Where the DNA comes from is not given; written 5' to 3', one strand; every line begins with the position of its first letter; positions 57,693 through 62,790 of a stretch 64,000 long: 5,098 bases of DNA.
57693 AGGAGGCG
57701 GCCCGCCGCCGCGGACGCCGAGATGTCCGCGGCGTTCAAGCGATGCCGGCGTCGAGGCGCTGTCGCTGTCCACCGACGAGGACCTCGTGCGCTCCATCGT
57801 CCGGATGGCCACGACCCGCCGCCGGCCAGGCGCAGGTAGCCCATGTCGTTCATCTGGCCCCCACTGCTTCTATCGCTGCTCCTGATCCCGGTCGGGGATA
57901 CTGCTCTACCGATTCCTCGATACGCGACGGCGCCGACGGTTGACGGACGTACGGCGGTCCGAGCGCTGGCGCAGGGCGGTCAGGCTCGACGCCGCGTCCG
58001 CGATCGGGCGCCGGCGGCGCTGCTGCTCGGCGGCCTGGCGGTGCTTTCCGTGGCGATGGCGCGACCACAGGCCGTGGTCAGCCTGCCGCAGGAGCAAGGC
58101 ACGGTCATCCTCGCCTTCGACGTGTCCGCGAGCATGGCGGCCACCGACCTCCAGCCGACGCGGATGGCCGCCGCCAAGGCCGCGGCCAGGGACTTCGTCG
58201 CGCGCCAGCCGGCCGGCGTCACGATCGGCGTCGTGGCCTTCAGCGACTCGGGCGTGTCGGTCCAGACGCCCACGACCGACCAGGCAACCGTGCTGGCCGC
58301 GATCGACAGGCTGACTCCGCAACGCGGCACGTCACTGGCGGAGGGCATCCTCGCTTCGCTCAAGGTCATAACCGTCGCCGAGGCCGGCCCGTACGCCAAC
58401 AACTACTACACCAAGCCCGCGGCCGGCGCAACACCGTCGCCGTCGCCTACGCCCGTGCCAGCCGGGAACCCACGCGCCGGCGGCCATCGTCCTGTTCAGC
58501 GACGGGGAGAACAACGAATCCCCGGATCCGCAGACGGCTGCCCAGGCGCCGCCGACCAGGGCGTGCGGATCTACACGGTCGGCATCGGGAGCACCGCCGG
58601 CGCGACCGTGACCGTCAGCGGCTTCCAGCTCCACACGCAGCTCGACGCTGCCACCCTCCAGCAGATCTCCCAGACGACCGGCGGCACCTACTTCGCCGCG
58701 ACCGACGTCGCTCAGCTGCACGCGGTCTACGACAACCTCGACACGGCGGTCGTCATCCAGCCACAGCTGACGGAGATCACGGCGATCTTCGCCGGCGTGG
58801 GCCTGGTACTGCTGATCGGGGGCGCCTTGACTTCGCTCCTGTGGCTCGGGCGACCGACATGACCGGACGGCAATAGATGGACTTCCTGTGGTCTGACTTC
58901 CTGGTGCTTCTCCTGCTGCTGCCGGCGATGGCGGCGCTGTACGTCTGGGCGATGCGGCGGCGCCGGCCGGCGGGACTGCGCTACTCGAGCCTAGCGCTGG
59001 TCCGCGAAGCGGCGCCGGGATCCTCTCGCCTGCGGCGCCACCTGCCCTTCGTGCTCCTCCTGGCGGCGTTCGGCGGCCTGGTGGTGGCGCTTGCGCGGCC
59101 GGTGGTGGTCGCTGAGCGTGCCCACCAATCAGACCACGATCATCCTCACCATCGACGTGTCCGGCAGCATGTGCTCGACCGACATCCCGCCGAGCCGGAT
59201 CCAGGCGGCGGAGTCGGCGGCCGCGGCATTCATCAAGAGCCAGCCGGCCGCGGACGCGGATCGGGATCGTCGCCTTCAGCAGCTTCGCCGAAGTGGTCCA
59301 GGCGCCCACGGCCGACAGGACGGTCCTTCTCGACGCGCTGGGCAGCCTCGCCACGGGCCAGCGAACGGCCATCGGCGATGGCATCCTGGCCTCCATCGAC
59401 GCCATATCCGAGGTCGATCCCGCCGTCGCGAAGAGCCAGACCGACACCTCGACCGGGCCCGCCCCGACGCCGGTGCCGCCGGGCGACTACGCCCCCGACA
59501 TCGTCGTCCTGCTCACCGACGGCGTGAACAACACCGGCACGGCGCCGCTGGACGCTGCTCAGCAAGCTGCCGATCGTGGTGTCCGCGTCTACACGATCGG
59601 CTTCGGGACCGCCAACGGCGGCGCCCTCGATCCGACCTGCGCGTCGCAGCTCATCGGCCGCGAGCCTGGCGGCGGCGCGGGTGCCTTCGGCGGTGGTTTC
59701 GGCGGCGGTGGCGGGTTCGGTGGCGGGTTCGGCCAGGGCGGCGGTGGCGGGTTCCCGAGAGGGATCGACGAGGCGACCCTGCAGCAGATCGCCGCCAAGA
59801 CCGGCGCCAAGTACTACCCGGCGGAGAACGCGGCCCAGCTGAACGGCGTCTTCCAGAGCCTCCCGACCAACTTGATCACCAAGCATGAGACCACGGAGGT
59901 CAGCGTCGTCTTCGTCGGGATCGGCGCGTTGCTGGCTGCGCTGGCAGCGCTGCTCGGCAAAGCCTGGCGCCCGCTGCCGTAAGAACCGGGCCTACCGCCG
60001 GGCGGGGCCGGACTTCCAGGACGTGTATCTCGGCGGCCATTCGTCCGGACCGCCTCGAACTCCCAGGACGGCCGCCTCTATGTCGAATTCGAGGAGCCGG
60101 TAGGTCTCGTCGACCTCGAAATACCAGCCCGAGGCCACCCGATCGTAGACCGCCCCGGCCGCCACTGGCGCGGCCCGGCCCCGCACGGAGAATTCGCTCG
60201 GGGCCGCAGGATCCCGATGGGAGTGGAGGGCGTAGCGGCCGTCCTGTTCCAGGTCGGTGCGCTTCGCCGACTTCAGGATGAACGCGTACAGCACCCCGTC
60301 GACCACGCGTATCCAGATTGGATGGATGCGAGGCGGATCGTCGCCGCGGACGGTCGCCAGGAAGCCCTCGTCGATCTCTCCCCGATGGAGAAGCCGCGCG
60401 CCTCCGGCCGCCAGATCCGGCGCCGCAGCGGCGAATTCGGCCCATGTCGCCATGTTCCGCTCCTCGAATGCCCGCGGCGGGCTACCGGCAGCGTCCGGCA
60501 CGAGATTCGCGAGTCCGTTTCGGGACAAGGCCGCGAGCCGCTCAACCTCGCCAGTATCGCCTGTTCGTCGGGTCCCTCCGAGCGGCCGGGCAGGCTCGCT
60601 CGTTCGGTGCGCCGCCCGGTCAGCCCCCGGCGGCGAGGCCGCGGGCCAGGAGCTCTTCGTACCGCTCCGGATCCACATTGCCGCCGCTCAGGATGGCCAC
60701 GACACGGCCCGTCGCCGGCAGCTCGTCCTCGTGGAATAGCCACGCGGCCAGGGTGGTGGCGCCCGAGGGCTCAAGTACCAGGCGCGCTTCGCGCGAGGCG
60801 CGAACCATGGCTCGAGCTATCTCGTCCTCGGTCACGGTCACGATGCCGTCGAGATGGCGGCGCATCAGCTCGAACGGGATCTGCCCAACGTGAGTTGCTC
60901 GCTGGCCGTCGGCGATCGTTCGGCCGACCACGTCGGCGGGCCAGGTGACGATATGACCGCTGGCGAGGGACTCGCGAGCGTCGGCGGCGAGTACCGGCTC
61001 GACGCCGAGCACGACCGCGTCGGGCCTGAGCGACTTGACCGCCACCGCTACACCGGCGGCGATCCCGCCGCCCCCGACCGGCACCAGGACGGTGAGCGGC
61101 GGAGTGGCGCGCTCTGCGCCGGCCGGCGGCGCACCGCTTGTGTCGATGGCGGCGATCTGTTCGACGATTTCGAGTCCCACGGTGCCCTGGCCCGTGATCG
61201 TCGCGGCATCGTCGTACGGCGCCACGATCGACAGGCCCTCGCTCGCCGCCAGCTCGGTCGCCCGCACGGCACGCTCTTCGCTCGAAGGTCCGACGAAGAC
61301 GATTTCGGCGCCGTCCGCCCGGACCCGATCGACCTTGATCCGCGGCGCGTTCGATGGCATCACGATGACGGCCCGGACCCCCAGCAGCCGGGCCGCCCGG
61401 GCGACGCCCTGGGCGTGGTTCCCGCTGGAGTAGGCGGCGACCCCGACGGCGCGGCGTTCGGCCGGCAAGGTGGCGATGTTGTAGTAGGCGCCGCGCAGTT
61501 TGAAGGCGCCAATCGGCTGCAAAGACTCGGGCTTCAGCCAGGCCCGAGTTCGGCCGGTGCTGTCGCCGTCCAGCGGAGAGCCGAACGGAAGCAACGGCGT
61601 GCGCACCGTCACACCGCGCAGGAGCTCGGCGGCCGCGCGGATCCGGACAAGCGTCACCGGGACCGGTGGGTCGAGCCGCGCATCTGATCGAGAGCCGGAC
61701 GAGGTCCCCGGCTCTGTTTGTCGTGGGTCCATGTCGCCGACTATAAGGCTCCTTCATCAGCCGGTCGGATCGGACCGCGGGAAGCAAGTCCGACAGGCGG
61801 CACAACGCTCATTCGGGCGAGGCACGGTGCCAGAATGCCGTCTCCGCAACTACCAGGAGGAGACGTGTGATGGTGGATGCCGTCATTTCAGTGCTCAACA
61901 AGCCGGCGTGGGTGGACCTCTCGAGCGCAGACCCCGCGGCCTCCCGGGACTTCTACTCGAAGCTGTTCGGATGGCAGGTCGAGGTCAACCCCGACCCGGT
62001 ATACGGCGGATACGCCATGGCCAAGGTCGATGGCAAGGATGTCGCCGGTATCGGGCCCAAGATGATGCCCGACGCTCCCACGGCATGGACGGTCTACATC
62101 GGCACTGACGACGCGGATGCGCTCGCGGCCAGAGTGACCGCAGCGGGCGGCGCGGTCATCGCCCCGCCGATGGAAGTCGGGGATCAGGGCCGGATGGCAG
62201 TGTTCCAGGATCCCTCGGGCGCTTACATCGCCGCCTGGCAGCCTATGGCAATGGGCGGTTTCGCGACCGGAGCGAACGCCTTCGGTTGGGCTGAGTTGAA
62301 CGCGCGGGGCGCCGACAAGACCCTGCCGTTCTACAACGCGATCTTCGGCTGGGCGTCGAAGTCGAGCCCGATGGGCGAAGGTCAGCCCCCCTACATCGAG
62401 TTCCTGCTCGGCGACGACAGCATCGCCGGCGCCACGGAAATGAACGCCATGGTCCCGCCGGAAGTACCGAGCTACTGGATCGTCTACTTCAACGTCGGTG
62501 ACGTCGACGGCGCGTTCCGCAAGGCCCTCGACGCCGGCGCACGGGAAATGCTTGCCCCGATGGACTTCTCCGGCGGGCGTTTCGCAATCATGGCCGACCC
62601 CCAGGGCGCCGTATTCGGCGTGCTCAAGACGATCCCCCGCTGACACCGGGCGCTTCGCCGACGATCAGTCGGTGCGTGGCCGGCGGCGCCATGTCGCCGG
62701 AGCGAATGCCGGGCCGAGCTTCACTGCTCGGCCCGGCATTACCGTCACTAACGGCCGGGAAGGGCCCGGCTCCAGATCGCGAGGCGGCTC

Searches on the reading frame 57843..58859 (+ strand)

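Call 67: search_protein_families(library=pfam, proteins=[window:57843-58859:+], max_evalue=1e-8)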
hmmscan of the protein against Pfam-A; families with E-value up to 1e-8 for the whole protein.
window:57843-58859:+ (339 aa): 2 families
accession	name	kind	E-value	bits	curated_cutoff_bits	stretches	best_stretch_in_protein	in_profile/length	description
PF13519.12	VWA_2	-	1.4e-17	64.7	27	1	88-174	1-87/107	von Willebrand factor type A domain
PF00092.34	VWA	-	3.3e-09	37.6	23.8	0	88-182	2-98/174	von Willebrand factor type A domain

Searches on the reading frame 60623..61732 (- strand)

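Call 67: search_protein_families(library=pfam, proteins=[window:60623-61732:-], max_evalue=1e-8)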
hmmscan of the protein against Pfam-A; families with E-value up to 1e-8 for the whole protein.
window:60623-61732:- (370 aa): 1 family
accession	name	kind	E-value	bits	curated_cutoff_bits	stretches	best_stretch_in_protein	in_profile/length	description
PF00291.31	PALP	-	1.8e-68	231.5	35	1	57-350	18-295/295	Pyridoxal-phosphate dependent enzyme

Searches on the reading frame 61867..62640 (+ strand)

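Call 67: search_protein_families(library=pfam, proteins=[window:61867-62640:+], max_evalue=1e-8)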
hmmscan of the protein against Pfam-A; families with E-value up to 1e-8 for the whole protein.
window:61867-62640:+ (258 aa): 2 families
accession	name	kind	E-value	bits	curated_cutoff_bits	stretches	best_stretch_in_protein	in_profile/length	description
PF00903.31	Glyoxalase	-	1.3e-21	77.6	20.6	1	14-121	3-119/121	Glyoxalase/Bleomycin resistance protein/Dioxygenase superfamily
PF18029.7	Glyoxalase_6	-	3.5e-15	57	23.6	0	18-119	4-101/106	Glyoxalase-like domain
